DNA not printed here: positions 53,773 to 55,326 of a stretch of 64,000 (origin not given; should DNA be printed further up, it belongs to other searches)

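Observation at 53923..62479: GntR-controlled array: three M29-fold paralogs, an ECF transporter with unknown specificity, a creatininase-family amidohydrolase and a creatinase/prolidase-type M24 enzyme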

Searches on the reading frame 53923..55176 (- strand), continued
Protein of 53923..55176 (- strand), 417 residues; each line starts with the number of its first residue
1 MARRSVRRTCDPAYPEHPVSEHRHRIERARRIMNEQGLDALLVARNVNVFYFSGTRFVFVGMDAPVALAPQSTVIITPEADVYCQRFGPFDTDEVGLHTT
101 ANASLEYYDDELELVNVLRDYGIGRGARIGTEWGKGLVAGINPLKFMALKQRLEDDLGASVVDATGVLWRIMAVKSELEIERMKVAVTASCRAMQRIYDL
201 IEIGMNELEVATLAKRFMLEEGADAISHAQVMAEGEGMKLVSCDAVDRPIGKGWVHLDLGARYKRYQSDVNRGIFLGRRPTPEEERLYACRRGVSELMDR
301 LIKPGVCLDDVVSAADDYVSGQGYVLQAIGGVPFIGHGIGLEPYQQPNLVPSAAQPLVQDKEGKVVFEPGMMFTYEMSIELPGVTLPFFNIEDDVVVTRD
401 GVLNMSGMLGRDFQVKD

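Call 73: find_encoding_contigs(protein=P0083, flank=10000, max_places=2)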
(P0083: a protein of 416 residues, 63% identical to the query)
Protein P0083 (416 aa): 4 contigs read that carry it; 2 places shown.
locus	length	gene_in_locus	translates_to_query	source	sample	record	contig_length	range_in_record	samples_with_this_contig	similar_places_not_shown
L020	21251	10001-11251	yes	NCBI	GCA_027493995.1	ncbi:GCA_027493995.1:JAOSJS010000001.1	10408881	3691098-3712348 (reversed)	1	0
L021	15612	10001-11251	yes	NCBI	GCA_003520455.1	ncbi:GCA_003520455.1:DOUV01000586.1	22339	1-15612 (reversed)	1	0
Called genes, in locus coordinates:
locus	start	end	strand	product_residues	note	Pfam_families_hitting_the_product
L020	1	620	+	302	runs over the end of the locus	PF00528:BPD_transp_1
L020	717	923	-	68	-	-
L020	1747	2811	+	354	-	PF01244:Peptidase_M19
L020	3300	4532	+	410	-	PF01979:Amidohydro_1, PF07969:Amidohydro_3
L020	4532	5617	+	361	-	PF24827:AstE_AspA_cat (faint)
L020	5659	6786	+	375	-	PF01321:Creatinase_N, PF00557:Peptidase_M24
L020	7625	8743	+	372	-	PF01321:Creatinase_N, PF00557:Peptidase_M24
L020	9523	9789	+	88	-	-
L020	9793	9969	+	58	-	-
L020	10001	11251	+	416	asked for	PF01321:Creatinase_N, PF00557:Peptidase_M24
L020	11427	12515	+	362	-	PF01321:Creatinase_N (weak), PF00557:Peptidase_M24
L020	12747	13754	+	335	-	PF26233:NicX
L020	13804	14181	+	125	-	PF01321:Creatinase_N (weak)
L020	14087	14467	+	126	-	PF01321:Creatinase_N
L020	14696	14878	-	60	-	-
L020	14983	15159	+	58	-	-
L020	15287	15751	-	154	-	PF13091:PLDc_2 (faint)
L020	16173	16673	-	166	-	-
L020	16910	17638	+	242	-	PF00392:GntR, PF07702:UTRA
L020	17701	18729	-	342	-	PF00682:HMGL-like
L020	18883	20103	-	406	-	PF01979:Amidohydro_1, PF07969:Amidohydro_3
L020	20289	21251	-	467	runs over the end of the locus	PF01425:Amidase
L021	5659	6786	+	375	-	PF01321:Creatinase_N, PF00557:Peptidase_M24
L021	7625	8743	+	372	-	PF01321:Creatinase_N, PF00557:Peptidase_M24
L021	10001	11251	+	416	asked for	PF01321:Creatinase_N, PF00557:Peptidase_M24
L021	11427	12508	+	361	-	PF01321:Creatinase_N (weak), PF00557:Peptidase_M24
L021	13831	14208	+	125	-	PF01321:Creatinase_N (weak)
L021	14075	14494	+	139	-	PF01321:Creatinase_N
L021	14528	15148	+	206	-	PF00557:Peptidase_M24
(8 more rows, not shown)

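Call 76: find_encoding_contigs(protein=P0070, flank=10000, max_places=2)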
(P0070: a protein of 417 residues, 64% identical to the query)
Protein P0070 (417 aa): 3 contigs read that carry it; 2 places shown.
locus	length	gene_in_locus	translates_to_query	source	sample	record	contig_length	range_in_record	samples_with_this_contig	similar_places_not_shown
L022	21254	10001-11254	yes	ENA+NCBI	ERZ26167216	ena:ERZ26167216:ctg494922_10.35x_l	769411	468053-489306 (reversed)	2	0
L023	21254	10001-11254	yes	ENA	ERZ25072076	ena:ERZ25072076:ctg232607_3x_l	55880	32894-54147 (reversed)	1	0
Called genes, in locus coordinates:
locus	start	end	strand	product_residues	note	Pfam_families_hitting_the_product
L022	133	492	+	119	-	-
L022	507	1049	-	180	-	PF04343:DUF488, PF22751:DUF488-N3a (faint)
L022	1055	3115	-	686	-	PF00930:DPPIV_N (faint), PF26550:Tricorn_2nd, PF07676:PD40, PF25174:Beta-prop_THOC3 (faint), PF26549:Tricorn_N, PF05448:AXE1 (faint), PF20434:BD-FAE (weak), PF00326:Peptidase_S9, +1 more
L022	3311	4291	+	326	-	PF05175:MTS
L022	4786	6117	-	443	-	PF13701:DDE_Tnp_1_4, PF01609:DDE_Tnp_1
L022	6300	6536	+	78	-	PF13309:HTH_22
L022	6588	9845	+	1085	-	PF13620:CarboxypepD_reg, PF25183:OMP_b-brl_4, PF00593:TonB_dep_Rec_b-barrel (weak)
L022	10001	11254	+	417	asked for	PF01321:Creatinase_N, PF00557:Peptidase_M24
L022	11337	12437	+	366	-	PF01321:Creatinase_N, PF00557:Peptidase_M24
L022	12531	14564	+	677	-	PF05378:Hydant_A_N, PF01968:Hydantoinase_A, PF19278:Hydant_A_C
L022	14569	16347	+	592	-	PF02538:Hydantoinase_B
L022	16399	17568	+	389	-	PF01244:Peptidase_M19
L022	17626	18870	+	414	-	PF07690:MFS_1, PF12832:MFS_1_like (weak), PF01306:LacY_symp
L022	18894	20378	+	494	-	PF01546:Peptidase_M20, PF07687:M20_dimer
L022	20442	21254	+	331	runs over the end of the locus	PF26233:NicX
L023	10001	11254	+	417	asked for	PF01321:Creatinase_N, PF00557:Peptidase_M24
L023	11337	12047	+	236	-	PF01321:Creatinase_N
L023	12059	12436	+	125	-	PF00557:Peptidase_M24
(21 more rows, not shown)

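Call 78: search_protein_families(library=ncbifam, proteins=[L022:12531-14564:+, L022:14569-16347:+, L022:16399-17568:+, L022:18894-20378:+, L022:17626-18870:+, L020:3300-4532:+, L020:4532-5617:+, L020:1747-2811:+, L019:5322-5954:+, L019:11263-12591:+], max_evalue=1e-10)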
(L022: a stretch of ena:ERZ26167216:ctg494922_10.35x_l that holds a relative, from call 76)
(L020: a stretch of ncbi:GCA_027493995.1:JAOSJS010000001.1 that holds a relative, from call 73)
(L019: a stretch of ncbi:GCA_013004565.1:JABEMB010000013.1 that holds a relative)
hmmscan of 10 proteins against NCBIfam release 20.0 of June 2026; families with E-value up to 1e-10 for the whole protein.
L022:12531-14564:+ (677 aa): 3 families
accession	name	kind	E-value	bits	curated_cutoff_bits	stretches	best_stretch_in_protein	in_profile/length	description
NF050156.1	CapLactmsAlpCapA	equivalog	4.5e-168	560.6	1000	1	4-674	2-686/689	caprolactamase subunit alpha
NF042975.2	AcphenoCarb_ApcC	equivalog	5.8e-110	368.6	1500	1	6-668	12-704/733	acetophenone carboxylase subunit gamma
NF042960.1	AcphenoCarb_ApcA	equivalog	4.2e-76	256.6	1250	1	137-673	126-655/658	acetophenone carboxylase subunit alpha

L022:14569-16347:+ (592 aa): 2 families
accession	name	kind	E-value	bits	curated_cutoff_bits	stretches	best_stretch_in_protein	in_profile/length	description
NF050157.1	CapLactmsBetCapB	equivalog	1.6e-65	221.5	1000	1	20-584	1-575/577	caprolactamase subunit beta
NF042976.1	AcphenoCarb_ApcD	equivalog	2.4e-29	102.1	1500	1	39-490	48-515/685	acetophenone carboxylase subunit delta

L022:16399-17568:+ (389 aa): 0 families

L022:18894-20378:+ (494 aa): 5 families
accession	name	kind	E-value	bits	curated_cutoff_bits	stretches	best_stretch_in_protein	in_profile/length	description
NF005034.0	PRK06446.1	subfamily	2.3e-63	214.5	369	1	20-462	5-414/436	hypothetical protein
NF006053.0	PRK08201.1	equivalog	2.5e-54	184.9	441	1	16-476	13-448/458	dipeptidase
NF006579.0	PRK09104.1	subfamily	1.4e-48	166.1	327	1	4-466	6-447/465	hypothetical protein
NF005914.0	PRK07907.1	subfamily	7.9e-34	117.3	300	1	22-433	23-402/456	hypothetical protein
NF005478.0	PRK07079.1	subfamily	1.9e-20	73.3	330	1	8-461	7-434/469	hypothetical protein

L022:17626-18870:+ (414 aa): 6 families
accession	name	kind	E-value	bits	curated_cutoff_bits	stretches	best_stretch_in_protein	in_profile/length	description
TIGR00893.1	2A0114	subfamily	9.1e-29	100.6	395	1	40-405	16-393/399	D-galactonate transporter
TIGR00896.1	CynX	subfamily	8.3e-24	84.3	406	1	21-387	2-350/355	CynX/NimT family MFS transporter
TIGR00881.1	2A0104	subfamily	3.2e-18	65.9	407.75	1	39-384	15-371/379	phosphoglycerate transporter protein PgtP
TIGR00895.1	2A0115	subfamily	6.8e-15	54.9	418.55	1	14-190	12-186/398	aromatic acid/H+ symport family MFS transporter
NF049980.1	SfMCT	equivalog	1.7e-12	46.8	320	1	17-394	1-373/378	L-lactate MFS transporter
NF008586.0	PRK11551.1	equivalog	2.6e-12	46.4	410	1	39-349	35-334/406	3-(3-hydroxy-phenyl)propionate transporter MhpT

L020:3300-4532:+ (410 aa): 9 families
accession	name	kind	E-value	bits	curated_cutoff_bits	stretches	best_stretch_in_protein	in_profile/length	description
NF051886.1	XaaProDiPepCaul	equivalog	5.3e-102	341.8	500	1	4-396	2-397/398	Xaa-Pro dipeptidase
TIGR01224.1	hutI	equivalog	4.3e-15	55.4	298.15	0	196-388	193-367/377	imidazolonepropionase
NF006056.0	PRK08204.1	subfamily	1.9e-14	53.3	391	0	16-65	20-66/449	hypothetical protein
NF006679.0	PRK09228.1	subfamily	2.9e-14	52.6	351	0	17-67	28-80/433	guanine deaminase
NF011989.0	PRK15446.2-5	equivalog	2.8e-13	49.4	565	0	15-104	15-97/385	alpha-D-ribose 1-methylphosphonate 5-triphosphate diphosphatase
TIGR02967.1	guan_deamin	equivalog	6.5e-12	45.1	375.4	0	17-67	3-55/401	guanine deaminase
NF005557.0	PRK07228.1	equivalog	1.3e-11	43.8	522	0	341-376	343-378/445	5'-deoxyadenosine deaminase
NF011990.0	PRK15446.2-6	subfamily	1.7e-11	43.5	233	0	15-64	14-64/390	alpha-D-ribose 1-methylphosphonate 5-triphosphate diphosphatase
NF006549.0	PRK09045.1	equivalog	2.4e-11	42.9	540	0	339-372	345-378/444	TRZ/ATZ family hydrolase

L020:4532-5617:+ (361 aa): 0 families

L020:1747-2811:+ (354 aa): 0 families

L019:5322-5954:+ (210 aa): 0 families

L019:11263-12591:+ (442 aa): 10 families
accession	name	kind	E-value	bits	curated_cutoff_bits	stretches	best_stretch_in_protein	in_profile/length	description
NF040821.1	dipep_PepQ_Arch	equivalog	1.5e-32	113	630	1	171-421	103-339/346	Xaa-Pro dipeptidase PepQ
NF007310.0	PRK09795.1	equivalog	1.6e-30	106.2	393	1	184-422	121-350/361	aminopeptidase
NF038259.1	ectoine_DoeA_2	exception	1.4e-28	99.8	575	1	37-418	8-374/386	ectoine hydrolase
NF011174.0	PRK14576.1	subfamily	7.7e-27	94.2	487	1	168-421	155-395/405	putative endopeptidase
NF008131.0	PRK10879.1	equivalog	3.3e-21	75.6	465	1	176-424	159-421/438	Xaa-Pro aminopeptidase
TIGR00500.1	met_pdase_I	equivalog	5.9e-21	75.1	171.35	1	190-396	3-207/247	type I methionyl aminopeptidase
NF011173.0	PRK14575.1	equivalog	4e-20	72.1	850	1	164-421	152-396/406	putative peptidase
NF011720.0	PRK15173.1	subfamily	3.6e-19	69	420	1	165-421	90-333/343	peptidase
TIGR02993.1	ectoine_eutD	equivalog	4.1e-19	69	613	1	37-389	5-354/391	ectoine hydrolase DoeA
NF008970.0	PRK12318.1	equivalog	3.3e-12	46.3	267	1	189-394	42-246/291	methionyl aminopeptidase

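Call 89: find_encoding_contigs(protein=P0133, flank=10000, max_places=1)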
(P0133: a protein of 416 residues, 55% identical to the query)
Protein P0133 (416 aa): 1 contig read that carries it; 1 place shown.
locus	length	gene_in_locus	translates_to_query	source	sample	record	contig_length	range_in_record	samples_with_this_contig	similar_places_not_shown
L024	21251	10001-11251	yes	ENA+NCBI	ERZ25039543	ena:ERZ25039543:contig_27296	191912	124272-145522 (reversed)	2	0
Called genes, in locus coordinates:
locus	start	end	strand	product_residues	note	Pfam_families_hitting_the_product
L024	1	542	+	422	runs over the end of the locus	PF01306:LacY_symp (faint), PF07690:MFS_1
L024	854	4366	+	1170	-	PF13620:CarboxypepD_reg, PF25183:OMP_b-brl_4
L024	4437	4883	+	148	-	-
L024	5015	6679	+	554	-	PF07969:Amidohydro_3, PF01979:Amidohydro_1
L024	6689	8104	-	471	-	PF01979:Amidohydro_1, PF07969:Amidohydro_3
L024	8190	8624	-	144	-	-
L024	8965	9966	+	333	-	PF02423:OCD_Mu_crystall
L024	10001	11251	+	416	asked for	PF01321:Creatinase_N, PF00557:Peptidase_M24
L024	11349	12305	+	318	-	PF00392:GntR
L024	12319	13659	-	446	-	PF01041:DegT_DnrJ_EryC1, PF00155:Aminotran_1_2 (weak), PF00266:Aminotran_5 (weak)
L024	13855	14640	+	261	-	PF00483:NTP_transferase, PF12804:NTP_transf_3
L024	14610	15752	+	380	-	PF01073:3Beta_HSD (weak), PF01370:Epimerase, PF04321:RmlD_sub_bind (weak), PF16363:GDP_Man_Dehyd, PF02719:Polysacc_synt_2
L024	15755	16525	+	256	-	PF12543:DUF3738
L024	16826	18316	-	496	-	PF01595:CNNM (weak), PF00571:CBS, PF03471:CorC_HlyC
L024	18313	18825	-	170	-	PF02130:YbeY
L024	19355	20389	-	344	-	PF02562:PhoH, PF13245:AAA_19 (weak), PF13604:AAA_30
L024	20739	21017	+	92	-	PF01649:Ribosomal_S20p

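Call 90: find_encoding_contigs(protein=P0087, flank=10000, max_places=1)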
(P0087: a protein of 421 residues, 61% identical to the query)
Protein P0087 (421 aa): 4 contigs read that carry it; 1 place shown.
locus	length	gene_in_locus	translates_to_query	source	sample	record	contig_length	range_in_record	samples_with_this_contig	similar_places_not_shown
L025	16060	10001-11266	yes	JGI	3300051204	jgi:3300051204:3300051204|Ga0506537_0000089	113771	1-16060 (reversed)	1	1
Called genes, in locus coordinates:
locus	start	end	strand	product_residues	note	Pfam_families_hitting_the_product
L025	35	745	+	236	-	PF00392:GntR, PF07729:FCD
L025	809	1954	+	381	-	PF01321:Creatinase_N, PF00557:Peptidase_M24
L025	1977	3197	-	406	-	PF07690:MFS_1 (faint)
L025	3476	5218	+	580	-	PF02463:SMC_N (faint), PF00005:ABC_tran, PF13304:AAA_21 (faint), PF13401:AAA_22 (faint), PF13555:AAA_29 (faint), PF00005:ABC_tran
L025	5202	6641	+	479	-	PF01546:Peptidase_M20, PF07687:M20_dimer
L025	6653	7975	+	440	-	PF01321:Creatinase_N, PF00557:Peptidase_M24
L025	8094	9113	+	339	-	PF26233:NicX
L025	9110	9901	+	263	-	PF02633:Creatininase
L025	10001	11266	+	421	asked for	PF01321:Creatinase_N, PF00557:Peptidase_M24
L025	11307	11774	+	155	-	PF07883:Cupin_2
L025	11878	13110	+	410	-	PF00067:p450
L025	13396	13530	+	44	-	-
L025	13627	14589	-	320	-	PF01548:DEDD_Tnp_IS110, PF02371:Transposase_20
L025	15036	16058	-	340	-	?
